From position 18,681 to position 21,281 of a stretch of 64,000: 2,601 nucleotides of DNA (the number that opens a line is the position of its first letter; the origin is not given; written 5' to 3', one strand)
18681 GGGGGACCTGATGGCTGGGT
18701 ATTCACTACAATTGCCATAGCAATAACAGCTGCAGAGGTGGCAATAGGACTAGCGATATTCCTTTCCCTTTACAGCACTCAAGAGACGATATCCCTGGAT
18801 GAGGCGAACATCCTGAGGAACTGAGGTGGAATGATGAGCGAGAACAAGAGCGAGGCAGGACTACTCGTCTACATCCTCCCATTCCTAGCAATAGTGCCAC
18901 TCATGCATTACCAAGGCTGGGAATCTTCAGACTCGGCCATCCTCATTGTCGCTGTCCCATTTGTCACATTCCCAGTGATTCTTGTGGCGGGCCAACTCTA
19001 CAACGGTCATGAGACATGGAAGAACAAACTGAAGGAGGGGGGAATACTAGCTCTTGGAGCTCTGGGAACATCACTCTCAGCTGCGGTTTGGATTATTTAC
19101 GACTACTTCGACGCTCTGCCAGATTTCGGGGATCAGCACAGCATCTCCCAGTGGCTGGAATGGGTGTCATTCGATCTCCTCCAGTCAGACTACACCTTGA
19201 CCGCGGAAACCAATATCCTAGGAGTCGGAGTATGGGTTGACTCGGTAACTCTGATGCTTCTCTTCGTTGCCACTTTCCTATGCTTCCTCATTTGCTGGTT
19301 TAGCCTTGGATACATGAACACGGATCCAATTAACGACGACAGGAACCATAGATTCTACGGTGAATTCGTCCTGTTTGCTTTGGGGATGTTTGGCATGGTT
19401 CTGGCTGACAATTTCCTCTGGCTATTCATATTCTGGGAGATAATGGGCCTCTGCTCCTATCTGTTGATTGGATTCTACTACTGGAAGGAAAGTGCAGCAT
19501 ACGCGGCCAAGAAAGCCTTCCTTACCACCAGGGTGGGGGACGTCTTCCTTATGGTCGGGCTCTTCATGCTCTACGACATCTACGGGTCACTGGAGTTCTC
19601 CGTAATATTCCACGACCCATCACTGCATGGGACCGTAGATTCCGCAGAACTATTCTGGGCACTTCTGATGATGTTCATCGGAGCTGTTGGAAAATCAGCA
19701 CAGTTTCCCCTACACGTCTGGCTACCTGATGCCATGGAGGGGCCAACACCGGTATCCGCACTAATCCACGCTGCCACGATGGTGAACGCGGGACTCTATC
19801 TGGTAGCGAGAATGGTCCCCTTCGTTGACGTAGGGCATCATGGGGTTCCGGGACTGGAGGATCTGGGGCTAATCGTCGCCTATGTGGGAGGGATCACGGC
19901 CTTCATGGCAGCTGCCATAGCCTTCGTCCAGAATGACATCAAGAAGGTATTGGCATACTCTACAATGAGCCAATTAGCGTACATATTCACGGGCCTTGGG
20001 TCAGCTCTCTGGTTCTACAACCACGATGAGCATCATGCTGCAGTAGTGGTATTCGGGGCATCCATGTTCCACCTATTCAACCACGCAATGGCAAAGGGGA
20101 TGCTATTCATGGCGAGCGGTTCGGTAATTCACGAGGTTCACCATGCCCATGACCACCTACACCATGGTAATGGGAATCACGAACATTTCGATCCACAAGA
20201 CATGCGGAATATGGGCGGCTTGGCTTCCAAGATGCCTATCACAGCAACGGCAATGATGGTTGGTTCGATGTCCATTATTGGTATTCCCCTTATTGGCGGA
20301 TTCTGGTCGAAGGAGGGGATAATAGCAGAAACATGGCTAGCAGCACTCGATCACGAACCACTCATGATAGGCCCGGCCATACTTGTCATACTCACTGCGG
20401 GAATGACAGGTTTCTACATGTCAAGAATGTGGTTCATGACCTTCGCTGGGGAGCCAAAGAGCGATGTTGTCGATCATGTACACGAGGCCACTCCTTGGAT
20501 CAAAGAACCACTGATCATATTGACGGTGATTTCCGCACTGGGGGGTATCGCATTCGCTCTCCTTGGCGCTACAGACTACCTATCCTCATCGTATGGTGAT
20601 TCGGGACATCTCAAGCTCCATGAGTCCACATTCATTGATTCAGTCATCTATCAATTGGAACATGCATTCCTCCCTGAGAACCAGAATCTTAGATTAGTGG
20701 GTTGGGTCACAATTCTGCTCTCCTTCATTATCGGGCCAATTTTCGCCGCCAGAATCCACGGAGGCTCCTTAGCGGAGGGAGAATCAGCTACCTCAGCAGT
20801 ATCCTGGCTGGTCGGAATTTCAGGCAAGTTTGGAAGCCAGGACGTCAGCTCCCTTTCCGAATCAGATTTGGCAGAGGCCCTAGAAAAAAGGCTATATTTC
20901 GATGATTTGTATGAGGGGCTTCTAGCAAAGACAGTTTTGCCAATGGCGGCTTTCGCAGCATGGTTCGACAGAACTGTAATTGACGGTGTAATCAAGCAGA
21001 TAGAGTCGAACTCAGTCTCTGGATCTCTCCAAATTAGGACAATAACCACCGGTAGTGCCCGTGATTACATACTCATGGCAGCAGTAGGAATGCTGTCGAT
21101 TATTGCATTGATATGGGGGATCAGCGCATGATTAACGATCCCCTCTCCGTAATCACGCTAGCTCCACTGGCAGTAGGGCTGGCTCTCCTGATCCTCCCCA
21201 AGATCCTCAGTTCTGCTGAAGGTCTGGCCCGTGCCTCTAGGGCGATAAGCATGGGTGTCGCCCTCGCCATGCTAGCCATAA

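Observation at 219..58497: Family of sense-strand C-(TAN)-G triloop hairpins in front of the first gene of functional modules: candidate undescribed cis-regulatory/RNA-processing system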

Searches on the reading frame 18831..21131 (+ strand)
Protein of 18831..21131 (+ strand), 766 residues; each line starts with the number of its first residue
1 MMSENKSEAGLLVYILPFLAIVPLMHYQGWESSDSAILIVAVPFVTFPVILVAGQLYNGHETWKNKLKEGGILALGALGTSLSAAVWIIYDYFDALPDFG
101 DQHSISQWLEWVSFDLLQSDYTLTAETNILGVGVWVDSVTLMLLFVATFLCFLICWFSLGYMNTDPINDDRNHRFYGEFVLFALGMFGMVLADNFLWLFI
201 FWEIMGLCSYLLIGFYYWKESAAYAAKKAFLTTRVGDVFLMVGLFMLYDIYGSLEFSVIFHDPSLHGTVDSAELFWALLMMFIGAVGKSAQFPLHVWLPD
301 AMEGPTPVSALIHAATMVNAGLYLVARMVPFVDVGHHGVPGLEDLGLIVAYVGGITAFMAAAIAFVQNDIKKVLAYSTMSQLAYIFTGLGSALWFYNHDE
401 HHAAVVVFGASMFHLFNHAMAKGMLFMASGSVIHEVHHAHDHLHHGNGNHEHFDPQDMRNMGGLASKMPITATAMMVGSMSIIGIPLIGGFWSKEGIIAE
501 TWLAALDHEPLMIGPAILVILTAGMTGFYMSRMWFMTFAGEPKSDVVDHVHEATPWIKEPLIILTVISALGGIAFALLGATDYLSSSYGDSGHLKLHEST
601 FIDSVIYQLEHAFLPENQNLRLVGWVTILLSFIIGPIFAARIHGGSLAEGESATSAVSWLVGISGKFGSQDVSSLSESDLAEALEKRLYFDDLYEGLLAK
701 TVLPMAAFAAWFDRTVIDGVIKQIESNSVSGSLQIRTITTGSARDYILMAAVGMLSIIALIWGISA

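Call 17: find_related_loci(query=window:18831-21131:+, collection=metagenome_contigs, flank=10000)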
Query window:18831-21131:+ (766 aa) in metagenome_contigs; peptide patterns used: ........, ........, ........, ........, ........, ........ (x = any residue, [..] = any of these).
598 stretches matched a pattern (row limit reached: there are more); 541 encode a relative of the query (tblastn E <= 1e-3); the best 80 are kept; 80 distinct loci.
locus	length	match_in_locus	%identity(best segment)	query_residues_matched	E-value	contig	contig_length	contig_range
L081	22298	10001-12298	96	1-766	0e+0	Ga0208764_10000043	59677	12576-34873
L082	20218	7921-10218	96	1-766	0e+0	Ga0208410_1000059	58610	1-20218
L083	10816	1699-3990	90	2-766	0e+0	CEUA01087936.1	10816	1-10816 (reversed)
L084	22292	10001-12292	91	2-766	0e+0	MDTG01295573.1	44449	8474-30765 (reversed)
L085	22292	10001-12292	84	2-766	0e+0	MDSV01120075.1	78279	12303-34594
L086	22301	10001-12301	83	2-766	0e+0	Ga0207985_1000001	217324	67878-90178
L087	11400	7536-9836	82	2-766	0e+0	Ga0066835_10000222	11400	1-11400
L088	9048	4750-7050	82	2-766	0e+0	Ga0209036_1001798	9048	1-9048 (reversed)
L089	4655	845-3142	82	2-765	0e+0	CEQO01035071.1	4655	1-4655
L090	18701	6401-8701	82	2-766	0e+0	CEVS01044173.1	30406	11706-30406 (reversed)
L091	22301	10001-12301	83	2-766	0e+0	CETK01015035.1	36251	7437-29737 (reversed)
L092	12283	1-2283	82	8-766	0e+0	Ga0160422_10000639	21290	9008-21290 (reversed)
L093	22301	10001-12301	82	2-766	0e+0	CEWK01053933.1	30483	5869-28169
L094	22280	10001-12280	77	1-765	0e+0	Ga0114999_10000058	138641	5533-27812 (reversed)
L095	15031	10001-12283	77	1-766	0e+0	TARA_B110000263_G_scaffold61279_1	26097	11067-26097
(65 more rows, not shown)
